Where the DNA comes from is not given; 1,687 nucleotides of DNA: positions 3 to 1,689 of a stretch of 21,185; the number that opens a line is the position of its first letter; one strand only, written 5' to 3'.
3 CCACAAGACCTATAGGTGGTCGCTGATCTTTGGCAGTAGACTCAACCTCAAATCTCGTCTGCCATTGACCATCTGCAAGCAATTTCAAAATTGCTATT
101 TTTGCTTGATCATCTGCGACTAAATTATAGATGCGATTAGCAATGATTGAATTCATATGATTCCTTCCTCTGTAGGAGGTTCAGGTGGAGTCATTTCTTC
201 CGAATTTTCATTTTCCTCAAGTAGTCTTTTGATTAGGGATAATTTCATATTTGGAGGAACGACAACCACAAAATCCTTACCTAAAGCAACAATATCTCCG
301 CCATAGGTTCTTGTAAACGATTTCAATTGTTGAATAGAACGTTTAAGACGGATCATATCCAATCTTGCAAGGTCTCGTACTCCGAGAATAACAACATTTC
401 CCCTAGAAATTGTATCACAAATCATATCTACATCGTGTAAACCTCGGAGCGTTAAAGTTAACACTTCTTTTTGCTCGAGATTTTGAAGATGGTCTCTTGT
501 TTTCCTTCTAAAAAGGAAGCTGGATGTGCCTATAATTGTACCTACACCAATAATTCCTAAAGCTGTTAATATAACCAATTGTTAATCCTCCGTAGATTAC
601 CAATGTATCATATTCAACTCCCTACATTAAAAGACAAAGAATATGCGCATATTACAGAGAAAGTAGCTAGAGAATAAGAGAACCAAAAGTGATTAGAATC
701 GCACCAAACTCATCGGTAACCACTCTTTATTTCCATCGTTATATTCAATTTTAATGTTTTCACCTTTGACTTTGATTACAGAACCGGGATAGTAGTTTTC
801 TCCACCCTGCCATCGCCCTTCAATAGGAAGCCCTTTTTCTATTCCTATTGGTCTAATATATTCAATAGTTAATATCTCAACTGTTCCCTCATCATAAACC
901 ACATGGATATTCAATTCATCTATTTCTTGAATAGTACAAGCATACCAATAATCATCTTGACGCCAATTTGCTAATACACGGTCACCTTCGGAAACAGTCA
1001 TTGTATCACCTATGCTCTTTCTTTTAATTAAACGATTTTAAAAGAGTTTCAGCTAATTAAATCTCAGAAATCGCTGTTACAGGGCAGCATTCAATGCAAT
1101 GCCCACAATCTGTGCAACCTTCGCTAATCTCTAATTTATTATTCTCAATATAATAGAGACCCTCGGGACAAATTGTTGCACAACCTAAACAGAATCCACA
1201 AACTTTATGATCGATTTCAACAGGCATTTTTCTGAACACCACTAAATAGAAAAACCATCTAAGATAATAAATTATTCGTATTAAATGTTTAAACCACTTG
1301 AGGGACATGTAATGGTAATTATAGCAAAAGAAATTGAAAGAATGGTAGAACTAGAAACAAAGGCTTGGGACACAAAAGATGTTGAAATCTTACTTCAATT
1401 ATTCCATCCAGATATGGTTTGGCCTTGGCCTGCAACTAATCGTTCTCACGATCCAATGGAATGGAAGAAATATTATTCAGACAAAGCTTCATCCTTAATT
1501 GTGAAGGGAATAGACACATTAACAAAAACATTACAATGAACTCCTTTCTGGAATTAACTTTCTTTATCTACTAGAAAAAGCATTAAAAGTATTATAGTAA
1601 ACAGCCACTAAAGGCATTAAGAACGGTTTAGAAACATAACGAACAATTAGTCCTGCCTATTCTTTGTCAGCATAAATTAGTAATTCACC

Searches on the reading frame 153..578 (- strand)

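Call 6: search_protein_families(library=pfam, proteins=[window:153-578:-], max_evalue=0.01)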
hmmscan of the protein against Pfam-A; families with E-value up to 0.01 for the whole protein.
window:153-578:- (141 aa): 1 family
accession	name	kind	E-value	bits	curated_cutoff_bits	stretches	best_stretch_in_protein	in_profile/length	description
PF04472.17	SepF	-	2.6e-09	37.6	27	1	40-112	2-71/72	Cell division protein SepF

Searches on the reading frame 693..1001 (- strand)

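Call 6: search_protein_families(library=pfam, proteins=[window:693-1001:-], max_evalue=0.01)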
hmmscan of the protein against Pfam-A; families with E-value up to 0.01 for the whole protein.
window:693-1001:- (102 aa): 5 families
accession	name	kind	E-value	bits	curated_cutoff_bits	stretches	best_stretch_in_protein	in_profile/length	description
PF18115.7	Tudor_3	-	1.4e-06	28.5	25.8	0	64-101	9-50/52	DNA repair protein Crb2 Tudor domain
PF05641.18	Agenet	-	1.7e-06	28.8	27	1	69-101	15-57/61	Agenet domain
PF18359.7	Tudor_5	-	1.8e-06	28.1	31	0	6-45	4-50/53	Histone methyltransferase Tudor domain 1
PF21744.3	BAHCC1-like_Tudor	-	0.00056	20.2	28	0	3-50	7-62/69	BAHCC1-like, Tudor domain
PF15057.12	DUF4537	-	0.0011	19.5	27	0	6-100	1-105/120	Domain of unknown function (DUF4537)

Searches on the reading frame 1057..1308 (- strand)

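Call 7: search_protein_families(library=pfam, proteins=[window:1057-1308:-], max_evalue=0.01)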
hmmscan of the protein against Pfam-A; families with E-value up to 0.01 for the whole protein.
window:1057-1308:- (83 aa): 8 families
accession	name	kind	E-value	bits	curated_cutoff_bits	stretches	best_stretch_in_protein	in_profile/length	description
PF13237.11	Fer4_10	-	2e-06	28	25.5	1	30-76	2-53/53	4Fe-4S dicluster domain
PF13187.11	Fer4_9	-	2e-05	24.9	27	1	37-80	2-52/52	4Fe-4S dicluster domain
PF12837.12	Fer4_6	-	0.00065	20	25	0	30-51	2-23/24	4Fe-4S binding domain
PF13183.11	Fer4_8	-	0.00076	20.4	27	0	60-77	49-66/68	4Fe-4S dicluster domain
PF00037.32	Fer4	-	0.0015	18.7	21.1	0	30-50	1-21/24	4Fe-4S binding domain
PF14697.11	Fer4_21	-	0.0024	18.4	35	1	31-80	2-57/59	4Fe-4S dicluster domain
PF13484.11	Fer4_16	-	0.0026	19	30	0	65-82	2-19/66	4Fe-4S double cluster binding domain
PF12838.12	Fer4_7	-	0.004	18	27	0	30-50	31-51/52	4Fe-4S dicluster domain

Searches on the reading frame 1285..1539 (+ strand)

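Call 6: search_protein_families(library=pfam, proteins=[window:1285-1539:+], max_evalue=0.01)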
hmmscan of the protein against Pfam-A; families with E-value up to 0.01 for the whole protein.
window:1285-1539:+ (84 aa): 3 families
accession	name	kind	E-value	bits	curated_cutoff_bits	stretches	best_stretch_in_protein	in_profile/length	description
PF12680.13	SnoaL_2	-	0.00064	20.7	27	1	26-64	6-43/102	SnoaL-like domain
PF14534.12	DUF4440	-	0.0066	17.3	25.2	0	18-46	2-30/107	Domain of unknown function (DUF4440)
PF08332.16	CaMKII_AD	-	0.0094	16.5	22.1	1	15-78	3-69/128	Calcium/calmodulin dependent protein kinase II association domain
